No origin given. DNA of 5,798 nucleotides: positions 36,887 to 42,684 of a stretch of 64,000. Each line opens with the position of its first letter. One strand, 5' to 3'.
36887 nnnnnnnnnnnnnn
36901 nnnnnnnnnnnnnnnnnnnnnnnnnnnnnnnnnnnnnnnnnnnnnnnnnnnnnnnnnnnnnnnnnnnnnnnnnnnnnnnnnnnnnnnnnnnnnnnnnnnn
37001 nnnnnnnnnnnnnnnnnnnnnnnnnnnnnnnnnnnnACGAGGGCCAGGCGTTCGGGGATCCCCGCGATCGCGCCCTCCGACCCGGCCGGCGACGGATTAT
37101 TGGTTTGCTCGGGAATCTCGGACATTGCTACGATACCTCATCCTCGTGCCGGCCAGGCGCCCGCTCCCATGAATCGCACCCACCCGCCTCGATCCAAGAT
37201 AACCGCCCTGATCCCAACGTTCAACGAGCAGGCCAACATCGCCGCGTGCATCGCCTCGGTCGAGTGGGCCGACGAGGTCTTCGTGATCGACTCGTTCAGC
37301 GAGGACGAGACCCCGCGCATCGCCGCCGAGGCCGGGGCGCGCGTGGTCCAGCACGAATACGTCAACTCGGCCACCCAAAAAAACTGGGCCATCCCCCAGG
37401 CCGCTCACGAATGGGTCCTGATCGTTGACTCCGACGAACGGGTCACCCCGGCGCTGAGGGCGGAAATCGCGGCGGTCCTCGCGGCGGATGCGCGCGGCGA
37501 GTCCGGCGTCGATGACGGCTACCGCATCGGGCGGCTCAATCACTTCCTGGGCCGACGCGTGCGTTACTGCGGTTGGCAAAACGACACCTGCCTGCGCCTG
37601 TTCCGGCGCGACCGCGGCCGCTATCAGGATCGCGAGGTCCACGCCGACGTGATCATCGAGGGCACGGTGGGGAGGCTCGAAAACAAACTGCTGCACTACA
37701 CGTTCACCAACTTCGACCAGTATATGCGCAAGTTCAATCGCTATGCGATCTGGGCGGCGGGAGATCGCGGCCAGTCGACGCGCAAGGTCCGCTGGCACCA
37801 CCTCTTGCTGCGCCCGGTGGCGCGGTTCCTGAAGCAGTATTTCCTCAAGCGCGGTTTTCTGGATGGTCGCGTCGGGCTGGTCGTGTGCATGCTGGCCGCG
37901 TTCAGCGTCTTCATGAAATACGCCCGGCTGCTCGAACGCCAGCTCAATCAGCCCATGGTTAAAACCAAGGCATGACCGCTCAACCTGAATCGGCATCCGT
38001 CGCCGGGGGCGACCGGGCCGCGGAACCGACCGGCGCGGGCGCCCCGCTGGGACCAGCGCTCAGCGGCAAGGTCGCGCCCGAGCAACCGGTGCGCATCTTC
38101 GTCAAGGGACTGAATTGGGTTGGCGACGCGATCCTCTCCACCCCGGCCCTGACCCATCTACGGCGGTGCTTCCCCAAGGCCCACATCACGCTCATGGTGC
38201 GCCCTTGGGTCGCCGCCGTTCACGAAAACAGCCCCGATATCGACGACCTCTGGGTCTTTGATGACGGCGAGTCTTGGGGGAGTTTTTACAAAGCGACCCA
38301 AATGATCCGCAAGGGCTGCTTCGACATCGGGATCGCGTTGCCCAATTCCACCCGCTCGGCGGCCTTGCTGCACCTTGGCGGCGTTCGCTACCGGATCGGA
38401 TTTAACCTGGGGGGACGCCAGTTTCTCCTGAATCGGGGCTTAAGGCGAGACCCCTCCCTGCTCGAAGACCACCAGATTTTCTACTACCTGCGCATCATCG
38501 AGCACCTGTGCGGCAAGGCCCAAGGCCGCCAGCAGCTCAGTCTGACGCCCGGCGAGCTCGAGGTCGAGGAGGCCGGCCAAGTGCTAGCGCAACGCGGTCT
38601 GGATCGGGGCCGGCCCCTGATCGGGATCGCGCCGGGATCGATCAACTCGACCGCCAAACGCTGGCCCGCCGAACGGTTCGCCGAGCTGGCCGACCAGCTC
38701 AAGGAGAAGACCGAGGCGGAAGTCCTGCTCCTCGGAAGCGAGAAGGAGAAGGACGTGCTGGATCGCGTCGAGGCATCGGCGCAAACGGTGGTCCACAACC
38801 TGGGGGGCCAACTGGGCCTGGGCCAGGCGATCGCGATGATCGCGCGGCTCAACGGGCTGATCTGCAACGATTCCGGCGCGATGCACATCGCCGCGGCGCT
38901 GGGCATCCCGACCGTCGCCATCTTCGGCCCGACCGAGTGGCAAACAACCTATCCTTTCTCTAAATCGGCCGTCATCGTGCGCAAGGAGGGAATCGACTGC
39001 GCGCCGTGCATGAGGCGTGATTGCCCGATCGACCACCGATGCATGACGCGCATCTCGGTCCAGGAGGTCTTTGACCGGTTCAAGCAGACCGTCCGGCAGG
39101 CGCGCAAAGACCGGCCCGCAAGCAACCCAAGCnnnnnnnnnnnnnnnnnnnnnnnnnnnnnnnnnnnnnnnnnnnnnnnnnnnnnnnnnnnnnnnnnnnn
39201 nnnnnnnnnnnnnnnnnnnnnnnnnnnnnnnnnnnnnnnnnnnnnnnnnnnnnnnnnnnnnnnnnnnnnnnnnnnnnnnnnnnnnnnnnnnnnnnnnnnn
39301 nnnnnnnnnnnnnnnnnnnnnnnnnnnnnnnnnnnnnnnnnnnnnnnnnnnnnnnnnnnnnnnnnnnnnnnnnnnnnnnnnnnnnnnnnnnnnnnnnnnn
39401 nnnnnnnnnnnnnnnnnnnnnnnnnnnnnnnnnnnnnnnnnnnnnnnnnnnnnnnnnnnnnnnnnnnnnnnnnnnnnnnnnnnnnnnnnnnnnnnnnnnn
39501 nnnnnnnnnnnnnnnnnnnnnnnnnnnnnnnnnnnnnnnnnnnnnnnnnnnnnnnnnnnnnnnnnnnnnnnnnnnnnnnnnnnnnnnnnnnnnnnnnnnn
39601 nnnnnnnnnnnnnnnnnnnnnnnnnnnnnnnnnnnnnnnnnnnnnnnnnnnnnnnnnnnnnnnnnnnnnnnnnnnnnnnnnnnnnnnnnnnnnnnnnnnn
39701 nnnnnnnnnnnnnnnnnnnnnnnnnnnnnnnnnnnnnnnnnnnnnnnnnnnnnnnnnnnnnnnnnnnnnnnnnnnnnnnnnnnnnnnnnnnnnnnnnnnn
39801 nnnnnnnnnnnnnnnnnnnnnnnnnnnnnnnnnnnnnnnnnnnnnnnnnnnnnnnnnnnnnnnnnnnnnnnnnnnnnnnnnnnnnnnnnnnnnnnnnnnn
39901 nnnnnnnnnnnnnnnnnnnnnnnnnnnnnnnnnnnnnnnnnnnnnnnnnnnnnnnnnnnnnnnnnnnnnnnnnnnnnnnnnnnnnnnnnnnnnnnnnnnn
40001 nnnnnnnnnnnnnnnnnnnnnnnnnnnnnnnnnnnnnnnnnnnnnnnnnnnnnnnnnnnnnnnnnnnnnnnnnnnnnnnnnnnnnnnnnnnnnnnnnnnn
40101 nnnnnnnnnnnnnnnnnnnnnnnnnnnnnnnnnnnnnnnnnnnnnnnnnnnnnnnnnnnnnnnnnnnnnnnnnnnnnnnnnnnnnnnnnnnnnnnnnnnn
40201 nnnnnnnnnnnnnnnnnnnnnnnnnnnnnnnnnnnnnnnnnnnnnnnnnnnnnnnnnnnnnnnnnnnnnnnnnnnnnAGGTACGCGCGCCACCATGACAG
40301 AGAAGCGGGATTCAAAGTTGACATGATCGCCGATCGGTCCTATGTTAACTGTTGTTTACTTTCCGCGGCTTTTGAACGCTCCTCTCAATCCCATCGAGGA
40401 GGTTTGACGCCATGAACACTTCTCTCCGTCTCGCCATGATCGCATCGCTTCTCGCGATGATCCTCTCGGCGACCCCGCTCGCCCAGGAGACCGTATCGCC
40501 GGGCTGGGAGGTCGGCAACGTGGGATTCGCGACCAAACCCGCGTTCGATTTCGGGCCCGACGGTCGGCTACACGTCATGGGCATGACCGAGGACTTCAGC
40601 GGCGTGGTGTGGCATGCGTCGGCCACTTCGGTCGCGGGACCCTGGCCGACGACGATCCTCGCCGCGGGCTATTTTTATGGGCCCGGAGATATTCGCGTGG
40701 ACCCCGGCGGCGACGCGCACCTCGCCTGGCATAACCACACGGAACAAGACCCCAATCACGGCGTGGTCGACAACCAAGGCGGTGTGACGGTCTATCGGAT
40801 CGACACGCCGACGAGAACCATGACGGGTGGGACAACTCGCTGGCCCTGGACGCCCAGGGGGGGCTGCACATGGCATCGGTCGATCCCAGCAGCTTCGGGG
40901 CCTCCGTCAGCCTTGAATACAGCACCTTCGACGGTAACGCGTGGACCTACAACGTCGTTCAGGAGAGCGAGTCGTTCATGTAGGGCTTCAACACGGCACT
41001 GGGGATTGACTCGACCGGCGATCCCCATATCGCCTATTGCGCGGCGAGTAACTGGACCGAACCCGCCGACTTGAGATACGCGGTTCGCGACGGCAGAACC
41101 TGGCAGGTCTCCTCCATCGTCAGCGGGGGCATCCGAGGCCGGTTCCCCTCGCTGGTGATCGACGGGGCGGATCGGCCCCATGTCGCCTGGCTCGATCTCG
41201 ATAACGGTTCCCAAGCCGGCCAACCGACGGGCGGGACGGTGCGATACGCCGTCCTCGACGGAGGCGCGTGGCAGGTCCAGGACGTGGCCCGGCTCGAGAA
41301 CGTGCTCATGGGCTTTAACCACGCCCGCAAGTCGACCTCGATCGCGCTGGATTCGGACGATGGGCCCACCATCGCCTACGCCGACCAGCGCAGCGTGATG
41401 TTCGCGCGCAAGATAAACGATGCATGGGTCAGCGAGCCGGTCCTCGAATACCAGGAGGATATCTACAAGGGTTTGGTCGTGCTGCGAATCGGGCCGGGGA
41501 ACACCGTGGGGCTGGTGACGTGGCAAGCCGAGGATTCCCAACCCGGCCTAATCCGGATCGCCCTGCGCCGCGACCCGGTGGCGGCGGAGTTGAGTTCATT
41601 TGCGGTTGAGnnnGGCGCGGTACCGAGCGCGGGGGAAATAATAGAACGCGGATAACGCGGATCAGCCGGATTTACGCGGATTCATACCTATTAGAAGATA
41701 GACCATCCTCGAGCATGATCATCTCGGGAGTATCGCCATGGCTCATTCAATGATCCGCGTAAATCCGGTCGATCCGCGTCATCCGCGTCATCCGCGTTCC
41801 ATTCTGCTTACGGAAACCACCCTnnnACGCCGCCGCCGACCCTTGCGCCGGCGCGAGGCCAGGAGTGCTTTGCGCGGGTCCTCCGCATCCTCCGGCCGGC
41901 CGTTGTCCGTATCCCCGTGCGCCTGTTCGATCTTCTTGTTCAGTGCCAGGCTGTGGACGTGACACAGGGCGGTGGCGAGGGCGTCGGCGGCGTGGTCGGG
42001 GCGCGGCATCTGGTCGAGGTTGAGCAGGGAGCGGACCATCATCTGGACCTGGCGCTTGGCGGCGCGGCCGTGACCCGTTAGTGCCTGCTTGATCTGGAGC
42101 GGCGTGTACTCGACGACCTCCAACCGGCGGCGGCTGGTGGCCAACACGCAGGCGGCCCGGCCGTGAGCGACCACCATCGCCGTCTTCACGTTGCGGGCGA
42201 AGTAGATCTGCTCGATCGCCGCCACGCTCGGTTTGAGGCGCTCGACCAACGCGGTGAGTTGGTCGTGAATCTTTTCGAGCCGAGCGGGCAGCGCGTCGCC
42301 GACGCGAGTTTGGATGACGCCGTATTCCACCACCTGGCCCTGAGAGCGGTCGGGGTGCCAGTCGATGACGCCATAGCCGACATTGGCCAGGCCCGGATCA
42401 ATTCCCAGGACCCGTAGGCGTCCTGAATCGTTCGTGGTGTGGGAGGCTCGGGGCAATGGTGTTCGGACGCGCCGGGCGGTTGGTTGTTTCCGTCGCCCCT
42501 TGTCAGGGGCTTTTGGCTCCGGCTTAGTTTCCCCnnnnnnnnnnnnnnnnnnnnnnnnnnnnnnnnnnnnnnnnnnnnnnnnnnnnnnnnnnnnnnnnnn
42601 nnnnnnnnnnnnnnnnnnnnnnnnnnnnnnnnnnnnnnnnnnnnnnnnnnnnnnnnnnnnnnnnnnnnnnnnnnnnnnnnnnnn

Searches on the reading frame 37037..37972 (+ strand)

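Call 27: search_protein_families(library=pfam, proteins=[window:37037-37972:+], max_evalue=0.001)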
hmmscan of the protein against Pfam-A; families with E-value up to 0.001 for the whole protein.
window:37037-37972:+ (312 aa): 2 families
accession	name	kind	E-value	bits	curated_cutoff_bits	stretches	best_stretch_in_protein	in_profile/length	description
PF00535.33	Glycos_transf_2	-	3.7e-14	53.4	23.3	1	57-148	2-103/168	Glycosyl transferase family 2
PF13641.12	Glyco_tranf_2_3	-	0.0004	20.9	27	1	52-140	2-103/230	Glycosyltransferase like family 2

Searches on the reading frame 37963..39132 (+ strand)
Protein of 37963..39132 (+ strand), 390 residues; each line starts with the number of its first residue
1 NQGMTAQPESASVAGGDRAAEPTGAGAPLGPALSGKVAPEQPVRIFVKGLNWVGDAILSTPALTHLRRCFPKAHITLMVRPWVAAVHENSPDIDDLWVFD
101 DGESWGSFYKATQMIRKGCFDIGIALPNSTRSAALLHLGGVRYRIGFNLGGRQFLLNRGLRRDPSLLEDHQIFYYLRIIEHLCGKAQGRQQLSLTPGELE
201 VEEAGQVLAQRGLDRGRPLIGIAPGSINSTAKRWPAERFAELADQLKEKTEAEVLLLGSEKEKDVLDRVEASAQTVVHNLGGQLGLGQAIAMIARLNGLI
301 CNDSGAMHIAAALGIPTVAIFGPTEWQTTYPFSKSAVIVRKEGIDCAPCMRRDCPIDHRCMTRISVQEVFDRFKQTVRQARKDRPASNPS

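Call 27: search_protein_families(library=pfam, proteins=[window:37963-39132:+], max_evalue=0.001)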
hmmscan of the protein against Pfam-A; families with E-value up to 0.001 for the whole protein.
window:37963-39132:+ (390 aa): 1 family
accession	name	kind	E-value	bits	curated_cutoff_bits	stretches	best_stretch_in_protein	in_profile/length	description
PF01075.23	Glyco_transf_9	-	3.2e-45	154.8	22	1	110-357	3-244/247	Glycosyltransferase family 9 (heptosyltransferase)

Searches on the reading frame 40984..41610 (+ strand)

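Call 27: search_protein_families(library=pfam, proteins=[window:40984-41610:+], max_evalue=0.001)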
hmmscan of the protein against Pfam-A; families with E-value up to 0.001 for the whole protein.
window:40984-41610:+ (209 aa): 1 family
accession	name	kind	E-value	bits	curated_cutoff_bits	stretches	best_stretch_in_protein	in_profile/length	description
PF15892.11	BNR_4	-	1.6e-05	24.9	27.3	0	55-102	228-270/272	BNR repeat-containing family member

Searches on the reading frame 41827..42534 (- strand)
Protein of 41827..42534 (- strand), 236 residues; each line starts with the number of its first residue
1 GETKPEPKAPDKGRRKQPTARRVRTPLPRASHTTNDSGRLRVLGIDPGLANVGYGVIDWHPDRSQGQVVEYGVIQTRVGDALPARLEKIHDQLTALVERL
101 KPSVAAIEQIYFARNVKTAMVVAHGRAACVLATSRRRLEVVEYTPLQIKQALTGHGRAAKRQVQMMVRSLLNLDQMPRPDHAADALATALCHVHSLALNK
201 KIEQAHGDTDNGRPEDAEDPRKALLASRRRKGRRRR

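Call 27: search_protein_families(library=pfam, proteins=[window:41827-42534:-], max_evalue=0.001)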
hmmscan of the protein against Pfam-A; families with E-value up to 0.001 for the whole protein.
window:41827-42534:- (236 aa): 1 family
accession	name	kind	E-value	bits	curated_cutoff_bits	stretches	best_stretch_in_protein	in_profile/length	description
PF02075.23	RuvC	-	6.7e-49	166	22.2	1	42-192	1-148/148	Crossover junction endodeoxyribonuclease RuvC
